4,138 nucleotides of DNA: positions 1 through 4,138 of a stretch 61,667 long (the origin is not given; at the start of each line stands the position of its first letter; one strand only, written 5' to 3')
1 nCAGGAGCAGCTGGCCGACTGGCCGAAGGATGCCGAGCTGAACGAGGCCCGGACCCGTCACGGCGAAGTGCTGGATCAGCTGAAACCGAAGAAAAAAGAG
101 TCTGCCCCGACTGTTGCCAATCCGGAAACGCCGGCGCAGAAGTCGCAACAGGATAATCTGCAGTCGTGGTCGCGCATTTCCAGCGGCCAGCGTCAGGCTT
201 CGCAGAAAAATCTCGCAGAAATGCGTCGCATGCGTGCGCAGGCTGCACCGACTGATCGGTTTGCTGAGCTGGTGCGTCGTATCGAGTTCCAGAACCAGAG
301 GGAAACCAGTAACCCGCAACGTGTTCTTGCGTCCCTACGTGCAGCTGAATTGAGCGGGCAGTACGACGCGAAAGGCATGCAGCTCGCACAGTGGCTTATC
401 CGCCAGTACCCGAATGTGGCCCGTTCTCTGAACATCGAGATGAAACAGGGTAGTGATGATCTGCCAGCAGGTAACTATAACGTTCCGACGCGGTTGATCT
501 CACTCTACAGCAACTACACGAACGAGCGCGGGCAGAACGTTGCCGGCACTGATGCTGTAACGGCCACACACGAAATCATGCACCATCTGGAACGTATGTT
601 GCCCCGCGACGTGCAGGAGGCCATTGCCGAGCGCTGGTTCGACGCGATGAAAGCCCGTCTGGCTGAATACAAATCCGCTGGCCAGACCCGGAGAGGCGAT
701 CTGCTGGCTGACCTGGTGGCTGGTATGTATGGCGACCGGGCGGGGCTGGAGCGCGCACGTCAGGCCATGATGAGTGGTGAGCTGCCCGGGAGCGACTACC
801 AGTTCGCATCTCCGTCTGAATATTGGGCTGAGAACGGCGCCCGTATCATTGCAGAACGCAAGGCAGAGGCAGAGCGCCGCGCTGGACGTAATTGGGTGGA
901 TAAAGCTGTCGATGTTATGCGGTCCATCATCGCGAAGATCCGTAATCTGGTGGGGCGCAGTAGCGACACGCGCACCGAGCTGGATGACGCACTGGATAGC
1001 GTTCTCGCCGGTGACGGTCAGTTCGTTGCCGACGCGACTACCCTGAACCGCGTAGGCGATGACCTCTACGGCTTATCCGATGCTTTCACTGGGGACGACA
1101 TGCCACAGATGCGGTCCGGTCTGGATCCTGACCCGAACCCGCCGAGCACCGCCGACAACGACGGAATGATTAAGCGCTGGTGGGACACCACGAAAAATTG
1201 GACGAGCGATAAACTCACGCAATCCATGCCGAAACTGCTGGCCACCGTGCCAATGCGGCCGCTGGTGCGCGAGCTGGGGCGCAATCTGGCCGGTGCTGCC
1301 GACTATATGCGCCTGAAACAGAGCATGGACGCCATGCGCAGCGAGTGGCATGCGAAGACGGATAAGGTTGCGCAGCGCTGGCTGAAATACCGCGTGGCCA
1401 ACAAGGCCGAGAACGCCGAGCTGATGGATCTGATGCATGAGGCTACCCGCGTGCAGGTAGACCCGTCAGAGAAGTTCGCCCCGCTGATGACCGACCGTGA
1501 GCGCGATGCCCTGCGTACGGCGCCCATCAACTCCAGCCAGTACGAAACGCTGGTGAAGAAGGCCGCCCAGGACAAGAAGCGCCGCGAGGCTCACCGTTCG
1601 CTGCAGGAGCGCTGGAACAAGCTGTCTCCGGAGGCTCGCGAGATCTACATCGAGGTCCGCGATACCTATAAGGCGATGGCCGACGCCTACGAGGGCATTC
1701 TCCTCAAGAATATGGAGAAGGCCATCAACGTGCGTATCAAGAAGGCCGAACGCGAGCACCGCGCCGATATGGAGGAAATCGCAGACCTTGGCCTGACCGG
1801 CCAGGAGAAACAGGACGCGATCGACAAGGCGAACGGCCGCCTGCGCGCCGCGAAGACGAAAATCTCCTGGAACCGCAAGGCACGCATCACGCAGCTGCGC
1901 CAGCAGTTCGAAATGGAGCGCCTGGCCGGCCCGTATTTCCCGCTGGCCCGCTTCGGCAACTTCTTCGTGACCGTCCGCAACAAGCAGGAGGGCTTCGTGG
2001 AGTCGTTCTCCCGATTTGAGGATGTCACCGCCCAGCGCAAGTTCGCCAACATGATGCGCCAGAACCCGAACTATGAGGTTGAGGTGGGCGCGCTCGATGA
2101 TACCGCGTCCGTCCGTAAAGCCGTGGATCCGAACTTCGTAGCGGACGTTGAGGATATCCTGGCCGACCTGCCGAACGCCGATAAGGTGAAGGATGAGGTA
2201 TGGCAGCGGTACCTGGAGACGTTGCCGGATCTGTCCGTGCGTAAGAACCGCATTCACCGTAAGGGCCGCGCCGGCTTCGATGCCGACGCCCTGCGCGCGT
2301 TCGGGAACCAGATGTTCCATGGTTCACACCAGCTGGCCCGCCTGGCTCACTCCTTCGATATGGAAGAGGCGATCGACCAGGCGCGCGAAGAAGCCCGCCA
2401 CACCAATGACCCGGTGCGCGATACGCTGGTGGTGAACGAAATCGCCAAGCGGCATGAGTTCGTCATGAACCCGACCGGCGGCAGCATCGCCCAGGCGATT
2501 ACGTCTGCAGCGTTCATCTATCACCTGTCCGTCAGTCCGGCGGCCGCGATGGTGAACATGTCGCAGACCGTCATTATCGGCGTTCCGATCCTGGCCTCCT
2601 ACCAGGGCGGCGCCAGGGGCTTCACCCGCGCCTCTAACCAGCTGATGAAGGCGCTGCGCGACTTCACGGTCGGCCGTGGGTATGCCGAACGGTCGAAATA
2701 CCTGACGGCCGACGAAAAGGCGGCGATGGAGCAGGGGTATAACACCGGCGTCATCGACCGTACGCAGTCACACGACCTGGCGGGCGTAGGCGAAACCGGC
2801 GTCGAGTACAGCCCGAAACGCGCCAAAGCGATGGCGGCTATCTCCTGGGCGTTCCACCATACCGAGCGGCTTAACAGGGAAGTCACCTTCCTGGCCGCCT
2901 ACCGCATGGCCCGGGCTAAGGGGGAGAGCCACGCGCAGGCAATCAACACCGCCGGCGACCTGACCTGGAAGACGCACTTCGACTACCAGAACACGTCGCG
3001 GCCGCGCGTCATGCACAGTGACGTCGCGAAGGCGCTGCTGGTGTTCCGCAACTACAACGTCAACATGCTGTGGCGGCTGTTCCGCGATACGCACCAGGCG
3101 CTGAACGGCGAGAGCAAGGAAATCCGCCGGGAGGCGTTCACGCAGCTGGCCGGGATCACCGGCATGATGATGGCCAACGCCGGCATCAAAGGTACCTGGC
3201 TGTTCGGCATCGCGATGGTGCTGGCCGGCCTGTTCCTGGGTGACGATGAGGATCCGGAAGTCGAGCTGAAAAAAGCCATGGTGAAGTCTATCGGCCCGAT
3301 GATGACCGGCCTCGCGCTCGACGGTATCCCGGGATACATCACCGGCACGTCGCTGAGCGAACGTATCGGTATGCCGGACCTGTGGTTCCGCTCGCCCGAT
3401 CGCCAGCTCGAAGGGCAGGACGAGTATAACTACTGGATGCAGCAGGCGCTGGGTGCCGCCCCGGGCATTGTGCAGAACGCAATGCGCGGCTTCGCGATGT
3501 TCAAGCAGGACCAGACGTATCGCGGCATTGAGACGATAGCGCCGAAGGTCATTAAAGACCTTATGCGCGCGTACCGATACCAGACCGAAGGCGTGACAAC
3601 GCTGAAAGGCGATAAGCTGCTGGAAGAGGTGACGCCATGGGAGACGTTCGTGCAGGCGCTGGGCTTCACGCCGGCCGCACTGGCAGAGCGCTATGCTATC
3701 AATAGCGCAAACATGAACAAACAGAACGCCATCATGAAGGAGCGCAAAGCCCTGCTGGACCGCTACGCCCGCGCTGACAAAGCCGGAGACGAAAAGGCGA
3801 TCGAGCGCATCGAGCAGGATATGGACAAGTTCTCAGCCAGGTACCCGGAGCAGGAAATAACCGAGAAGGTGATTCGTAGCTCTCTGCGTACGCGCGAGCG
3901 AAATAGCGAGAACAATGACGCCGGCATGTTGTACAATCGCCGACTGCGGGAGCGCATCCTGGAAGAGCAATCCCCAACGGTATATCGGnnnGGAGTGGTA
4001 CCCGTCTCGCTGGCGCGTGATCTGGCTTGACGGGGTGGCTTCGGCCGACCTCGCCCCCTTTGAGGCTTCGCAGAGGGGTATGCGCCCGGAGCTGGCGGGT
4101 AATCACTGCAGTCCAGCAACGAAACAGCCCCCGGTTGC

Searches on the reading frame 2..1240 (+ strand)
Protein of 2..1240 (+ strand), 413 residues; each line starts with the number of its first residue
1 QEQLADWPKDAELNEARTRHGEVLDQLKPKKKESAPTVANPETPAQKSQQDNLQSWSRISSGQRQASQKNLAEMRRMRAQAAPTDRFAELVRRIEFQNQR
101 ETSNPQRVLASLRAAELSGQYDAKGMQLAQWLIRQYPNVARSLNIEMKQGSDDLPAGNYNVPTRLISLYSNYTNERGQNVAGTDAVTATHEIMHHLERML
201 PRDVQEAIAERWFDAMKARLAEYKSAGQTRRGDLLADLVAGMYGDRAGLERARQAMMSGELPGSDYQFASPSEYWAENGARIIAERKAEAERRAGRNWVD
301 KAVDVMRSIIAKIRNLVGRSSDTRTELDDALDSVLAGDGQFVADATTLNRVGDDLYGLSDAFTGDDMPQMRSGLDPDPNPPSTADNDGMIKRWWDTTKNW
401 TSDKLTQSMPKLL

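Call 36: search_protein_families(library=pfam, max_evalue=10, proteins=[window:2-1240:+])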
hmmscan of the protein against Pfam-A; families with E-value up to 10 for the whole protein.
window:2-1240:+ (413 aa): 0 families
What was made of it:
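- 359..901 (+): Zincin-like metallopeptidase (MPTase) domain (aa ~3210-3390). HEIMH is at aa 3280-3284 (nt 569-583). The distal zinc-ligand Glu is E3363, within SEYWAE (nt 815-832). No Pfam hit (call 36).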

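Call 51: predict_structure(alignment_id=A1)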
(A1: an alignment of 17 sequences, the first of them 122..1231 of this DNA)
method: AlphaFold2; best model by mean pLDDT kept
length: 370 residues; sequences in the alignment: 17
mean_pLDDT: 63.6   pTM: 0.49
mean pLDDT of the five models: 63.6, 63.6, 63.6, 62.9, 60.6
residues with pLDDT >= 90: 53; 70-90: 100; 50-70: 110; < 50: 107
segments of 3 or more residues with pLDDT < 50: 38-44, 57-61, 76-82, 265-337
pLDDT, mean of each block of 10 residues (from residue 1): 56 62 63 57 46 49 54 50 51 57 70 75 75 73 66 80 83 94 97 96 89 92 91 84 62 54 48 39 41 35 28 30 36 44 76 83 73
secondary structure, 60 per line:
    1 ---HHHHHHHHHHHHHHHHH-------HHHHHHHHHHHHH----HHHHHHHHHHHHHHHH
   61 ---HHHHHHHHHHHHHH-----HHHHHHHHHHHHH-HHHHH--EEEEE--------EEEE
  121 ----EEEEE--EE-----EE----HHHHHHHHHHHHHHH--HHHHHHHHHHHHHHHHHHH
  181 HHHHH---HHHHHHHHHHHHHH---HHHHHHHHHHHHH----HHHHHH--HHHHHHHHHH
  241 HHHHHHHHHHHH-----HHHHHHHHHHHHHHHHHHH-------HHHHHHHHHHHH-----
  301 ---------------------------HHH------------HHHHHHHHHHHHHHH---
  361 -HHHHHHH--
elements in order: H4-20 H28-40 H45-60 H64-77 H83-95 H97-101 E104-108 E117-120 E125-129 H145-159 H162-185 H189-202 H206-218 H223-228 H231-252 H258-276 H284-295 H343-357 H362-368
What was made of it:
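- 359..901 (+): The AF2 model has zincin topology with core pLDDT 70-97 (call 51).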

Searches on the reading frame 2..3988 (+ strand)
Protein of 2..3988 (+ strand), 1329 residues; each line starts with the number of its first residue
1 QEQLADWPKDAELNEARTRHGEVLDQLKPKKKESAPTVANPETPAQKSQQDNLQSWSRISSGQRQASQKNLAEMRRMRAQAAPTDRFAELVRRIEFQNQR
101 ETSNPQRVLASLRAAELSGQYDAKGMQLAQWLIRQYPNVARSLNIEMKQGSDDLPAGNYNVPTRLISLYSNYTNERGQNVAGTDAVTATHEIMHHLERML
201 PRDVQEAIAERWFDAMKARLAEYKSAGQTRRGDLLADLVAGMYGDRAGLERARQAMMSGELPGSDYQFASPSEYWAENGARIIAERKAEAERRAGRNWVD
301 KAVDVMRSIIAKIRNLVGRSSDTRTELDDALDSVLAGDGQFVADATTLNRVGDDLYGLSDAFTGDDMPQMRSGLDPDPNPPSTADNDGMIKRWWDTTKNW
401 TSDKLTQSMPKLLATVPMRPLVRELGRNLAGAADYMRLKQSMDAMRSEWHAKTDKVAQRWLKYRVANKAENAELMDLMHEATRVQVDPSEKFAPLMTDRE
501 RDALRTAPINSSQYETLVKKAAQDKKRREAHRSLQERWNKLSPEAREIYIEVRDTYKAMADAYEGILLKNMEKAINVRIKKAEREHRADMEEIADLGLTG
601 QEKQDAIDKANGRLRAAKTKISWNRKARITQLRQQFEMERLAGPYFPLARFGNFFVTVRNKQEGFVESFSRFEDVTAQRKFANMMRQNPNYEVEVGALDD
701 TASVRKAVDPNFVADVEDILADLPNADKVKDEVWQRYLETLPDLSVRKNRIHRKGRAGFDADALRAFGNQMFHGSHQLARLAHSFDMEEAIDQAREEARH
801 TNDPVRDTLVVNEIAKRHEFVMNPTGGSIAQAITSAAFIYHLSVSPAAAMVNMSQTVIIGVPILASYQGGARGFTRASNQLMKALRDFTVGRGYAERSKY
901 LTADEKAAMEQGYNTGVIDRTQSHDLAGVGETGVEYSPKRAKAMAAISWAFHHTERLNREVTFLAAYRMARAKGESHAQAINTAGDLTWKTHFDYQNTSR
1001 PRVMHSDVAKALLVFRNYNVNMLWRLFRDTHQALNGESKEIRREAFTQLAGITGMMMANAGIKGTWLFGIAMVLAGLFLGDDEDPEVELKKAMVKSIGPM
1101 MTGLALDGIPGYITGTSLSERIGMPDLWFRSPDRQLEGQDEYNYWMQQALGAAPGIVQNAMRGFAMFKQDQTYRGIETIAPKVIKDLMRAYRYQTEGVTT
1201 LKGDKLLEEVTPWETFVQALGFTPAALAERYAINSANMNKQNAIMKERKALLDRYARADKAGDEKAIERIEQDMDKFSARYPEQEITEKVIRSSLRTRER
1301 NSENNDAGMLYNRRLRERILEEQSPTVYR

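Call 16: search_protein_families(library=ncbifam, max_evalue=0.01, proteins=[window:2-3988:+])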
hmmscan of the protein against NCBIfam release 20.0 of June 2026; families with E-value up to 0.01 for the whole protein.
window:2-3988:+ (1329 aa): 2 families
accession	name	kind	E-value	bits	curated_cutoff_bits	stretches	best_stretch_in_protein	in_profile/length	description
NF032893.0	tail-700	domain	7.7e-231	768.2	100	1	643-1315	1-679/681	PLxRFG domain-containing protein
NF047377.1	heat_HspR_dupli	exception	0.00035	20.1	300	1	418-468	54-103/214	heat shock protein transcriptional repressor HspR, fused homodimer type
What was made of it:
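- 1928..3946 (+): PLxRFG domain (aa 3733-4405; PLARFG at aa 3737-3742, nt 1940-1957). It is mostly alpha-helical with two hydrophobic helices (aa 3923-3955 and 4151-4172), and its function is unknown. NCBIfam NF032893, 768 bits against a cut-off of 100 (call 16).
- On PLxRFG domain-containing proteins (NCBIfam NF032893 'tail-700'): 768 bits against a cut-off of 100, covering 679 of 681 profile positions (call 16).
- Checked: PLxRFG domain NF032893, 768 bits (call 16).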

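Call 17: search_protein_families(library=phrogs, max_evalue=0.001, proteins=[window:2-3988:+])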
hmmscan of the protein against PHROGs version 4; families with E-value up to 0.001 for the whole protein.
window:2-3988:+ (1329 aa): 6 families
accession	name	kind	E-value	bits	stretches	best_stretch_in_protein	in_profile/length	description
phrog_10089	-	moron, auxiliary metabolic gene and host takeover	0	1196.2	2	394-1329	3734-4647/4647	DarB-like antirestriction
phrog_30335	-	unknown function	1.5e-111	374.9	1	618-1317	2170-2889/2900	-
phrog_10691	-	unknown function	8.6e-96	322.1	3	961-1329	3520-3882/3925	-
phrog_11358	-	unknown function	8.4e-92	309.3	1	509-1306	2633-3408/3431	-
phrog_22591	-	unknown function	2.1e-78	264.8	1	629-1151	1874-2402/2434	-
phrog_37402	-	unknown function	3.8e-33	114.8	1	950-1269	2287-2606/2639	-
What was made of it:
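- Family matches are end-to-end to PHROG 10089 'DarB-like antirestriction' (call 17) and 768 bits to the PLxRFG model (call 16).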

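Call 30: search_solved_structures(query=window:2-3988:+, max_evalue=1)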
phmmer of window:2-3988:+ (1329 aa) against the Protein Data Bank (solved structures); distinct sequences matched with E-value up to 1: 4.
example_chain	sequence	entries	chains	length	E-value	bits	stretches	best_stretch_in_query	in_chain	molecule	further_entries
1n7s_A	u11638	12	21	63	0.37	11.6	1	297-350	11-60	vesicle-associated membrane protein 2 | Vesicle-associated membrane protein 3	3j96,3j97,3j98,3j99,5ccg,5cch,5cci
1kil_A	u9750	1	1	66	0.41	11.4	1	297-350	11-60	Synaptobrevin SNARE motif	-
2n1t_A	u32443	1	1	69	0.42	11.4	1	297-350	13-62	Vesicle-associated membrane protein 2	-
1l4a_A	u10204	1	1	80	0.58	10.9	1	297-350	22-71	SYNAPTOBREVIN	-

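Call 37: find_homologous_proteins(query=window:2-3988:+, max_evalue=1e-10)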
Query window:2-3988:+ (1329 aa): 26 proteins with E <= 1e-10 among 8000 candidates.
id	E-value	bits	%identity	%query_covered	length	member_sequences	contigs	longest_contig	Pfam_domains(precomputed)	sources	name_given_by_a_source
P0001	0.0e+0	2986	100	100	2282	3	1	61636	PF00176.30,PF28554.1,PF18858.7,PF00271.38,PF28555.1,PF04851.22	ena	-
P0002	0.0e+0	1722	59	99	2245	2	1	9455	PF13871.13,PF18858.7,PF04851.22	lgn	-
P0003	0.0e+0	1717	59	97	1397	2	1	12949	PF18858.7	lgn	-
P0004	0.0e+0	1585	63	83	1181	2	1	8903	PF18858.7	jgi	jgi:hypothetical protein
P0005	0.0e+0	1536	60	85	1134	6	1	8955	PF18858.7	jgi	jgi:hypothetical protein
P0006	1.7e-136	475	41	44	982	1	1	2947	PF18858.7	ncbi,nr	ncbi:MAG: family helicase, partial [Rhizobium sp.]|nr:family helicase [Rhizobium sp.]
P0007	6.1e-109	384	31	69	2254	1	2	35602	PF18858.7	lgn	-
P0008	3.2e-106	375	31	68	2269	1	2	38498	PF18858.7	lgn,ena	-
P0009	6.8e-74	267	26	71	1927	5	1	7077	PF18858.7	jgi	jgi:hypothetical protein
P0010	5.3e-71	258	26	79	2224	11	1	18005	PF18858.7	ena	-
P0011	3.7e-55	205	26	52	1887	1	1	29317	PF18858.7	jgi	jgi:hypothetical protein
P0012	1.8e-45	173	26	52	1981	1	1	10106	-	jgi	jgi:hypothetical protein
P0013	2.1e-40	157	22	68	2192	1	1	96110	-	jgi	jgi:hypothetical protein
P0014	2.7e-40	156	33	20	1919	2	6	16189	-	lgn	-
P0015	2.4e-36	143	24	51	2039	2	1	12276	PF18858.7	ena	-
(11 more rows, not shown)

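Call 38: find_encoding_contigs(protein=P0001, flank=10000, max_places=4)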
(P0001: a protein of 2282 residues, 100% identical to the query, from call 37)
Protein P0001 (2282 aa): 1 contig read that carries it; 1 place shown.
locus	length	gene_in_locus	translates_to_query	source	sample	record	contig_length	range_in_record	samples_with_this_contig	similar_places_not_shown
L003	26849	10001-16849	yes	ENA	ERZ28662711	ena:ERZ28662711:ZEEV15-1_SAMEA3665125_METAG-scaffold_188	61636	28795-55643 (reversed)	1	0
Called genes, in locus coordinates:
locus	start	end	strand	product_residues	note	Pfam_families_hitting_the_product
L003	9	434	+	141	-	-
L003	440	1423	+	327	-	-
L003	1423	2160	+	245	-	PF01507:PAPS_reduct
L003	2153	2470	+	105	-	-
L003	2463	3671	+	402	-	-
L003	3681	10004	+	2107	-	PF01464:SLT, PF07669:Eco57I, PF28553:WH_1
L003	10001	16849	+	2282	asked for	PF28554:DUF8437, PF00176:SNF2-rel_dom (faint), PF04851:ResIII (weak), PF28555:Helicase_dom, PF00271:Helicase_C (weak), PF18858:LPD39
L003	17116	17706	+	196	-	PF11860:Muramidase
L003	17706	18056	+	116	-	-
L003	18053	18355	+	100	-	-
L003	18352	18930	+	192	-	PF03245:Phage_lysis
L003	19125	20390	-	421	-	PF13356:Arm-DNA-bind_3 (weak), PF22022:Phage_int_M (weak), PF00589:Phage_integrase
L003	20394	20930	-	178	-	PF05118:Asp_Arg_Hydrox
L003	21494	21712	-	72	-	-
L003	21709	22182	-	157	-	-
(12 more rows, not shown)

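Call 69: search_protein_families(library=pfam, max_evalue=0.001, proteins=[P0007])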
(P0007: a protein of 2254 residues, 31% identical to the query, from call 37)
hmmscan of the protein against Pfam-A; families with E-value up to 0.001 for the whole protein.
P0007 (2254 aa): 1 family
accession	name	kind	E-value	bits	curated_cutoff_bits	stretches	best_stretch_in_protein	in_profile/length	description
PF18858.6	LPD39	-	4.1e-49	167.4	27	1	1390-1563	2-198/198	Large polyvalent protein associated domain 39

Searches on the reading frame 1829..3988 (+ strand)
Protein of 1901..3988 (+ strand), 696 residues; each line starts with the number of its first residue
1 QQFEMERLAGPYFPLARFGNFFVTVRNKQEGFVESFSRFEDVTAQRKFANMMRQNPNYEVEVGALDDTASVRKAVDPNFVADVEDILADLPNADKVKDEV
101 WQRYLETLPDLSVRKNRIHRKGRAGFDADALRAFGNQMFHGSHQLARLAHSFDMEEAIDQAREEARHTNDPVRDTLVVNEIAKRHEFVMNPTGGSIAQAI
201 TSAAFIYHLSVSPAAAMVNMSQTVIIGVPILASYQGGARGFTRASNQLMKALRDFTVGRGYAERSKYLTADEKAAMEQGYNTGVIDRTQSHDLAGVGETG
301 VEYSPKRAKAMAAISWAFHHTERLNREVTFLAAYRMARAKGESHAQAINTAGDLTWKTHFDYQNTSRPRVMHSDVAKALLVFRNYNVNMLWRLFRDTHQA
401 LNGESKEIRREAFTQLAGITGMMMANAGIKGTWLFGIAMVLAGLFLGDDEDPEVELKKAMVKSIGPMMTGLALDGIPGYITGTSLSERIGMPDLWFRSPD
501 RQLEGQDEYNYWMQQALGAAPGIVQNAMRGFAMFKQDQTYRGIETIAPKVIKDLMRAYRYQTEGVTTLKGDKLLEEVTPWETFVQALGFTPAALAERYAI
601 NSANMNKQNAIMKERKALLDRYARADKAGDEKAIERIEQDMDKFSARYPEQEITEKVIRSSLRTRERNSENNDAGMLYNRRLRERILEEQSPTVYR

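Call 36: search_protein_families(library=pfam, max_evalue=10, proteins=[window:1901-3988:+])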
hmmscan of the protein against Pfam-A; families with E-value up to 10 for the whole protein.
window:1901-3988:+ (696 aa): 0 families

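Call 47: find_related_loci(query=window:1901-3988:+, collection=genome_contigs, flank=10000)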
Query window:1901-3988:+ (696 aa) in genome_contigs; peptide patterns used: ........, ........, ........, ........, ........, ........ (x = any residue, [..] = any of these).
50 stretches matched a pattern; 10 encode a relative of the query (tblastn E <= 1e-3); 10 distinct loci.
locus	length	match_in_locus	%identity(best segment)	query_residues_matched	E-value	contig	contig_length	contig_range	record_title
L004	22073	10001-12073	50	1-695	0e+0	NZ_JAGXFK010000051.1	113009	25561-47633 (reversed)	MAG: Sediminimonas sp. isolate LH_M13 k141_980521, whole genome shotgun sequence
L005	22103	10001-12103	51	2-695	0e+0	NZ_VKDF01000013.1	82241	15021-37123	Paracoccus sp. M683 scaffold13, whole genome shotgun sequence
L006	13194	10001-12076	49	2-695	0e+0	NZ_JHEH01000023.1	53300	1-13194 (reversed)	Thioclava dalianensis strain DLFJ1-1 contig23, whole genome shotgun sequence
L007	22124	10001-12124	49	1-695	0e+0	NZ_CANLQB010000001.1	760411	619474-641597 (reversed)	Uncultured Roseobacter sp. isolate 930.fasta NODE_1, whole genome shotgun sequence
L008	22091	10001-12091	59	2-695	0e+0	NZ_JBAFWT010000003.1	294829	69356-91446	Xanthobacter sp. DSM 24535 strain W30 Contig003, whole genome shotgun sequence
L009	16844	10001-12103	47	1-695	0e+0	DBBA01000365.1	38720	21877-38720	MAG TPA_asm: Rhodobacteraceae bacterium UBA996 UBA996_contig_274, whole genome shotgun sequence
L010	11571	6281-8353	46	1-686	0e+0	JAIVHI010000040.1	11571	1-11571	MAG: Loktanella sp. isolate MAG5 MTG5_3372, whole genome shotgun sequence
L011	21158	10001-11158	76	172-557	0e+0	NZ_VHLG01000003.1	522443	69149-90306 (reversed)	Martelella alba strain BGMRC 2036 Scaffold3_1, whole genome shotgun sequence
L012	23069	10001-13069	54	1-695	6e-124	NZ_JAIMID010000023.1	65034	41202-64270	Mesobacterium pallidum strain T40-1 T40-1_Scaffold23_length_65034_cov_114.191, whole genome shotgun sequence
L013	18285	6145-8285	49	2-695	3e-154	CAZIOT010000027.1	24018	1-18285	MAG TPA_asm: uncultured Rubellimicrobium sp. isolate binchicken_co179_395 genome assembly, contig: NODE_4661_length_2401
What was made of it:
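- Tried and rejected: The genome_contigs scan with the PLxRFG domain returned only alphaproteobacterial prophages at 46-76% identity (call 47), which did not help.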

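Call 65: predict_structure(alignment_id=A2)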
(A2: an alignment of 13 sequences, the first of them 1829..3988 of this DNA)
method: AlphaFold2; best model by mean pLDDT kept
length: 720 residues; sequences in the alignment: 13
mean_pLDDT: 61.7   pTM: 0.44
mean pLDDT of the five models: 61.7, 59.2, 58.9, 55.9, 51.6
residues with pLDDT >= 90: 15; 70-90: 220; 50-70: 279; < 50: 206
segments of 3 or more residues with pLDDT < 50: 1-42, 90-99, 130-163, 233-238, 317-327, 448-481, 494-502, 509-530, 536-548, 570-572, 717-720
pLDDT, mean of each block of 10 residues (from residue 1): 35 43 46 43 70 74 75 88 79 45 60 61 55 41 39 45 50 64 78 78 71 54 51 49 61 77 74 80 63 84 74 51 46 57 71 89 88 86 60 53 53 61 72 72 55 38 41 44 50 48 50 37 39 49 46 61 57 56 71 65 68 61 61 76 86 87 90 84 81 63 64 54
secondary structure, 60 per line:
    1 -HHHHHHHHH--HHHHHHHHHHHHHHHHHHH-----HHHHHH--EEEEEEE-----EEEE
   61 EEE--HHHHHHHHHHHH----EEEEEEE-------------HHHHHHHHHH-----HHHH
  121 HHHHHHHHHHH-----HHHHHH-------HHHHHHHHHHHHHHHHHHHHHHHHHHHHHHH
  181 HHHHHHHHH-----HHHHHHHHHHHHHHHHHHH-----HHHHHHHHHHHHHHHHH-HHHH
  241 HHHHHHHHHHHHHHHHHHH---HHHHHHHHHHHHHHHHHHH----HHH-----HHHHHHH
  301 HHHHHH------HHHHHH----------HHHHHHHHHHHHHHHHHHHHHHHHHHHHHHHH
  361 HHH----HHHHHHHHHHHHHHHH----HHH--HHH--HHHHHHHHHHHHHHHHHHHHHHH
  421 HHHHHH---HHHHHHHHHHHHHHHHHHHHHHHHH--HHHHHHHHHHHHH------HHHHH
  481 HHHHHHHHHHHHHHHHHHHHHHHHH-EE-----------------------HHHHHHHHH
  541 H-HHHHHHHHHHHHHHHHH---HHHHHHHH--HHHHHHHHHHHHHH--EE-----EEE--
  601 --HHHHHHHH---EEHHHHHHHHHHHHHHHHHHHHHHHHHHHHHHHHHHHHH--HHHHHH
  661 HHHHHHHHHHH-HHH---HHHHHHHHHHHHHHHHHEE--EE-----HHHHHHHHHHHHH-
elements in order (helices of 4 or more, strands of 3 or more residues): H2-10 H13-31 H37-42 E45-51 E57-63 H66-77 E82-88 H102-111 H117-131 H137-142 H150-189 H195-213 H219-235 H237-259 H263-281 H294-306 H313-318 H329-363 H368-383 H398-426 H430-454 H457-469 H476-505 H532-541 H543-559 H563-570 H573-586 E596-598 H603-610 H616-652 H655-671 H679-695 H707-719
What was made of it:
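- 1928..3946 (+): The AF2 model is low confidence (call 65).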

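Call 85: search_protein_representatives(alignment_id=A2)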
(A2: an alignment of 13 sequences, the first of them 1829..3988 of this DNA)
Query: 13 sequences, 745 profile positions. Proteins with E-value up to 0.001 (for the whole library): 14979; up to 1e-10: 12211; up to 1e-30: 8832. The best 150 are listed.
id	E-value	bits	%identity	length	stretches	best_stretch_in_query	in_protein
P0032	7.6e-283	957.0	-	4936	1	2-744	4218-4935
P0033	1.1e-282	956.5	-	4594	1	3-744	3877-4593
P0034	3.3e-264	895.4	-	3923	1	2-743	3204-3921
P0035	8.0e-262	887.5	-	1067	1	3-743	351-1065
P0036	9.8e-258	874.0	-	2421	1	5-743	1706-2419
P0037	1.5e-255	866.8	-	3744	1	3-741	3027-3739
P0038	1.1e-254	863.9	-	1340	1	2-741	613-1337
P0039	3.3e-253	859.0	-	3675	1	6-743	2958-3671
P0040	3.4e-251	852.3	-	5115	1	3-741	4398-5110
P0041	6.0e-251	851.5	-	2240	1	2-741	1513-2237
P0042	8.9e-250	847.7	-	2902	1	2-742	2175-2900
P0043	2.5e-249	846.2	-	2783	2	2-743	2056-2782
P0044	2.5e-247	839.6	-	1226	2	2-738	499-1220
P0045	5.3e-247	838.5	-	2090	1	3-743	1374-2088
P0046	4.5e-246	835.4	-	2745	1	2-738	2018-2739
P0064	4.5e-238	809.0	-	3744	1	3-739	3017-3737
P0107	1.8e-224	764.0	-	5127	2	5-742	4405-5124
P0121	6.4e-223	758.9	-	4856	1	13-742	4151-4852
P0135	6.3e-221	752.3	-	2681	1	6-734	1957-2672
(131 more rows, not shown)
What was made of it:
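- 1928..3946 (+): There are 14,979 cluster representatives, and the domain is C-terminal in all of the top 150 (call 85).
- On PLxRFG domain-containing proteins (NCBIfam NF032893 'tail-700'): The domain is C-terminal in all 150 best representatives (call 85).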
